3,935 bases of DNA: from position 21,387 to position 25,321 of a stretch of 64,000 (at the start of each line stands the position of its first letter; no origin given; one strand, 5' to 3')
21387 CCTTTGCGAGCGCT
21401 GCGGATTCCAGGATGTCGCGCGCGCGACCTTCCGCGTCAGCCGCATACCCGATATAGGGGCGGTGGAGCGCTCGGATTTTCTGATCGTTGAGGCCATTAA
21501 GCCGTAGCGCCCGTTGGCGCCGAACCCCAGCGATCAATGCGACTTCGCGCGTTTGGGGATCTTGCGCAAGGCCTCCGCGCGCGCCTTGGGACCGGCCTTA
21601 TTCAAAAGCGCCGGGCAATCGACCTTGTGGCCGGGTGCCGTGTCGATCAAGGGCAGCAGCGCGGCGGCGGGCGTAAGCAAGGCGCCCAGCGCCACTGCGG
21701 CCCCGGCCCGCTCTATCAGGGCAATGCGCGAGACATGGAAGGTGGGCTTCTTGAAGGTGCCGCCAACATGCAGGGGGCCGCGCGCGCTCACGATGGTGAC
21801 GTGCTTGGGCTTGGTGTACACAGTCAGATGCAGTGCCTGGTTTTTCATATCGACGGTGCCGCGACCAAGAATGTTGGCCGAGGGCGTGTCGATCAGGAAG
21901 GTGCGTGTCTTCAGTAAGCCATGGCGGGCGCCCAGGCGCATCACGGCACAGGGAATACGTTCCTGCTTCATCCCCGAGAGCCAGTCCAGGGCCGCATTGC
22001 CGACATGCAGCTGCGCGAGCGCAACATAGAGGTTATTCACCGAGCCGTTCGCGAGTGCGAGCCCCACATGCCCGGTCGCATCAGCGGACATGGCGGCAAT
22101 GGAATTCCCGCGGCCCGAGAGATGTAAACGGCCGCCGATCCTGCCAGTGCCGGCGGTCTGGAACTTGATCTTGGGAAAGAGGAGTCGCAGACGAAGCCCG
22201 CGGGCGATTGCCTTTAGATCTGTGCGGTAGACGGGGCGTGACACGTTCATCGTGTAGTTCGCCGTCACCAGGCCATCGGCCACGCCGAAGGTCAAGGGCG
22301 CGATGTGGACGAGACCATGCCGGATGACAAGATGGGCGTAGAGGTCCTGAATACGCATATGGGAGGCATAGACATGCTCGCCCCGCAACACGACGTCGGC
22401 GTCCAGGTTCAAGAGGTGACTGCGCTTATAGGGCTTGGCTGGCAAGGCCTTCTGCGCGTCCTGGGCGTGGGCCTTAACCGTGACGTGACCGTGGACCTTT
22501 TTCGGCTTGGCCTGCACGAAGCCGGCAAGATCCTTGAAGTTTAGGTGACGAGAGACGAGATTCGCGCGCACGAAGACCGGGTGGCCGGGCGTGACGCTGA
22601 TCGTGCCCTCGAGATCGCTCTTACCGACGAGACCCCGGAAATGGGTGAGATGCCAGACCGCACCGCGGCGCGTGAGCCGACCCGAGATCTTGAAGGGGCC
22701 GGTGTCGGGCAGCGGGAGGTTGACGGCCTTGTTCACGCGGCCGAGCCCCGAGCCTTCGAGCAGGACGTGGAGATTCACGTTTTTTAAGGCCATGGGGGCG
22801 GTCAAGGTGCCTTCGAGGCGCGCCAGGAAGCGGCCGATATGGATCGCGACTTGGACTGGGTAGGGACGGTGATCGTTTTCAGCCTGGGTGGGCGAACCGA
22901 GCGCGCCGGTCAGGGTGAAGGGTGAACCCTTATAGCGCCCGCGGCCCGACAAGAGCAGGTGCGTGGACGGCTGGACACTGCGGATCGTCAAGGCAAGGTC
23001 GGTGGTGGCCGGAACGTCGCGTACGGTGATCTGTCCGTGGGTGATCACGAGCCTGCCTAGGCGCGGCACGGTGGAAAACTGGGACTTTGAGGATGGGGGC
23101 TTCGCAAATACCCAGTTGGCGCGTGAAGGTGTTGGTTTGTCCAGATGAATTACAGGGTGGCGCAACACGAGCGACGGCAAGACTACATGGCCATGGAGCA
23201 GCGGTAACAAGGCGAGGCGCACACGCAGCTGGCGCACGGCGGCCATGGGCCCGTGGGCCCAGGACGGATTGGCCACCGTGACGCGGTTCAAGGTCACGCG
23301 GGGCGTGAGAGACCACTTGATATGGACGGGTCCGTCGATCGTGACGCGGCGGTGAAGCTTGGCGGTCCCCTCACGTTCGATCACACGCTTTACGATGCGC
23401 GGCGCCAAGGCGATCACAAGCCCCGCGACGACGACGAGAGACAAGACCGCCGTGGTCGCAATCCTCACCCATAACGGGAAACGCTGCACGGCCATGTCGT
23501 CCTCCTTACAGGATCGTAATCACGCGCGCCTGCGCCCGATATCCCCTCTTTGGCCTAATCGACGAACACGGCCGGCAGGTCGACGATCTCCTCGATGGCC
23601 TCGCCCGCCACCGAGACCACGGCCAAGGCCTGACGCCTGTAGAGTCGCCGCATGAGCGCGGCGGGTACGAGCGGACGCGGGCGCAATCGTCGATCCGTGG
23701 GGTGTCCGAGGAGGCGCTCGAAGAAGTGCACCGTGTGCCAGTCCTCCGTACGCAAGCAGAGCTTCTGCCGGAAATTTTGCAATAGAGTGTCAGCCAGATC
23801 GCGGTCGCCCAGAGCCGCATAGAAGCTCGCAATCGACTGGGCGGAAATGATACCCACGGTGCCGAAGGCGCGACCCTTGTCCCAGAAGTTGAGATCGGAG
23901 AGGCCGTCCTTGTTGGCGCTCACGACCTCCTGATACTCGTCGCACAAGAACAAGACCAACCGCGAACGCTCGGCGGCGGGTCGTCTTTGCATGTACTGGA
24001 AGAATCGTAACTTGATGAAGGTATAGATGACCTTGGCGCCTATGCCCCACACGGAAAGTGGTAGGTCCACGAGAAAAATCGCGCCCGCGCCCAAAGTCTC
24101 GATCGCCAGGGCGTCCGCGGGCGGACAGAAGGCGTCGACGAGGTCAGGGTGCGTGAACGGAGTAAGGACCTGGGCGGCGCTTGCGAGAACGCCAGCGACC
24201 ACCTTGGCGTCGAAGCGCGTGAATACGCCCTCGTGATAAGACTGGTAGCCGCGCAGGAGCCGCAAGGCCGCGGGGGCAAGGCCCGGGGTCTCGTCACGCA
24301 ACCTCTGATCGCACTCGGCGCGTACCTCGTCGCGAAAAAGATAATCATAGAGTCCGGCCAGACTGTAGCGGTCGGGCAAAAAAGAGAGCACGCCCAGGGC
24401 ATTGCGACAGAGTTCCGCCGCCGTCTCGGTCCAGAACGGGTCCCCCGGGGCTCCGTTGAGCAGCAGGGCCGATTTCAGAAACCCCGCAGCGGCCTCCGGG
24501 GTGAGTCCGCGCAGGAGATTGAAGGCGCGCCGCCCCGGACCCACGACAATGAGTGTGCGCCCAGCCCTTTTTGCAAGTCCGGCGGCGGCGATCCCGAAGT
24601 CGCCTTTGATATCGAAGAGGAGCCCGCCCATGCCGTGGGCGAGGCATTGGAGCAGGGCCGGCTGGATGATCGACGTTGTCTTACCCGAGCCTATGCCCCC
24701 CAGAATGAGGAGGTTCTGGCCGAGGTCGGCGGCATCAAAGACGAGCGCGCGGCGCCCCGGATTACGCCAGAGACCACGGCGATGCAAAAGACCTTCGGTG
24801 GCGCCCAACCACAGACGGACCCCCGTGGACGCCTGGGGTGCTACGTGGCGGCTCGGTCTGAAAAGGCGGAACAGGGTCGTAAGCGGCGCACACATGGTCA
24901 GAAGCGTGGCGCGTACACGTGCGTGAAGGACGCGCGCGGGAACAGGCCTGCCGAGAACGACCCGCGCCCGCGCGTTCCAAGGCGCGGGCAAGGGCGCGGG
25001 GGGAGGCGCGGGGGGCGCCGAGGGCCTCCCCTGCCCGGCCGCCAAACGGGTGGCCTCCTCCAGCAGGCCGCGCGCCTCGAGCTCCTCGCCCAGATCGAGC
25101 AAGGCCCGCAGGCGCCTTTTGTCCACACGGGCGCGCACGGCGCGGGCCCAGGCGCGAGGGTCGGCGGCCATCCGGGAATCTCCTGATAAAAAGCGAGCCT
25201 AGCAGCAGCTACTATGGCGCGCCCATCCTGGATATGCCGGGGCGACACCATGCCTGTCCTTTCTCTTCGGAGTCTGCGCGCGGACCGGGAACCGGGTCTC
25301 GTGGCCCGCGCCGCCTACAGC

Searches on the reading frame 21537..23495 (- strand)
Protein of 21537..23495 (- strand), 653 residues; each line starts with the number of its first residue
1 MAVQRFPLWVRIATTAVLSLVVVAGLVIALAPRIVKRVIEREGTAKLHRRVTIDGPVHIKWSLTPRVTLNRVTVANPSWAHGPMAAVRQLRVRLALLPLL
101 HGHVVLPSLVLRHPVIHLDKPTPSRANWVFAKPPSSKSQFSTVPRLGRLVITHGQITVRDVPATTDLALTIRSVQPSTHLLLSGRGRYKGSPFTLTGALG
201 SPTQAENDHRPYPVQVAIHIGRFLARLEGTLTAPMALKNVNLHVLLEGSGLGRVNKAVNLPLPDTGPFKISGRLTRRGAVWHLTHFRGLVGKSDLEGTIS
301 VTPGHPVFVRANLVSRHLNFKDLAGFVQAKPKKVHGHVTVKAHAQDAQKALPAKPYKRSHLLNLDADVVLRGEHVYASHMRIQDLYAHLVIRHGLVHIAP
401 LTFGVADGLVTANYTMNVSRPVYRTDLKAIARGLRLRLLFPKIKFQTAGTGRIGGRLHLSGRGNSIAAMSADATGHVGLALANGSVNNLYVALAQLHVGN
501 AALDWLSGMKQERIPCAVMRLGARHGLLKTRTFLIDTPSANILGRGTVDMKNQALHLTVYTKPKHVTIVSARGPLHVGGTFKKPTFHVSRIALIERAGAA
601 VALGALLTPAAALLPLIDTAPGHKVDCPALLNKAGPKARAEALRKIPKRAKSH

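Call 10: search_protein_families(library=pfam, proteins=[window:21537-23495:-], max_evalue=0.001)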
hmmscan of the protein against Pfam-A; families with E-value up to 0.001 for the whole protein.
window:21537-23495:- (653 aa): 3 families
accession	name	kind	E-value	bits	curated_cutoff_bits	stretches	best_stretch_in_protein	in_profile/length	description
PF05170.20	AsmA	-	2.6e-37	129.4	29.8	2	282-531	352-605/607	AsmA family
PF05359.17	DUF748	-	1e-14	54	50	1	3-198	8-211/1037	Domain of Unknown Function (DUF748)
PF13116.12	YhdP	-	3.5e-11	42.2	46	1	1-161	1-157/1224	YhdP protein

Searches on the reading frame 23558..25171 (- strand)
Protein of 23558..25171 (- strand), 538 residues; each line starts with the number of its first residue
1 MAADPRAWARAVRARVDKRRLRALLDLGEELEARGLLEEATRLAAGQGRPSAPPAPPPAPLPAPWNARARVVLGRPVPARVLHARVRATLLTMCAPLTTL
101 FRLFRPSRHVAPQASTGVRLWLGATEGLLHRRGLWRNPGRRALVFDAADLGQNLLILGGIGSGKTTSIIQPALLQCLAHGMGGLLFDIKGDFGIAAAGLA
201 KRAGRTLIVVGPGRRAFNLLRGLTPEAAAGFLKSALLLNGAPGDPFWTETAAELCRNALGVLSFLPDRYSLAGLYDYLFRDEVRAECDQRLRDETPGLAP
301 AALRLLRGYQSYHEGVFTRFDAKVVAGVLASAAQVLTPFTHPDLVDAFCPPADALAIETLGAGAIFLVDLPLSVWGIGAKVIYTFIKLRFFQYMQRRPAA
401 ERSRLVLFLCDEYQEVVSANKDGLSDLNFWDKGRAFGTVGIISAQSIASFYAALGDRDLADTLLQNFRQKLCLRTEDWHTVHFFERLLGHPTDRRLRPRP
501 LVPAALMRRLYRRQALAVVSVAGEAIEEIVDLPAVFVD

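Call 10: search_protein_families(library=pfam, proteins=[window:23558-25171:-], max_evalue=0.001)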
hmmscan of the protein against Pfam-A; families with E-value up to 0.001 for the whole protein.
window:23558-25171:- (538 aa): 1 family
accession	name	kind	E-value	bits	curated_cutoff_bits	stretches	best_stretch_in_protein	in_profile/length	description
PF10412.15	TrwB_AAD_bind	-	8.3e-09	35.2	20.5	1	394-490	236-325/387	Type IV secretion-system coupling protein DNA-binding domain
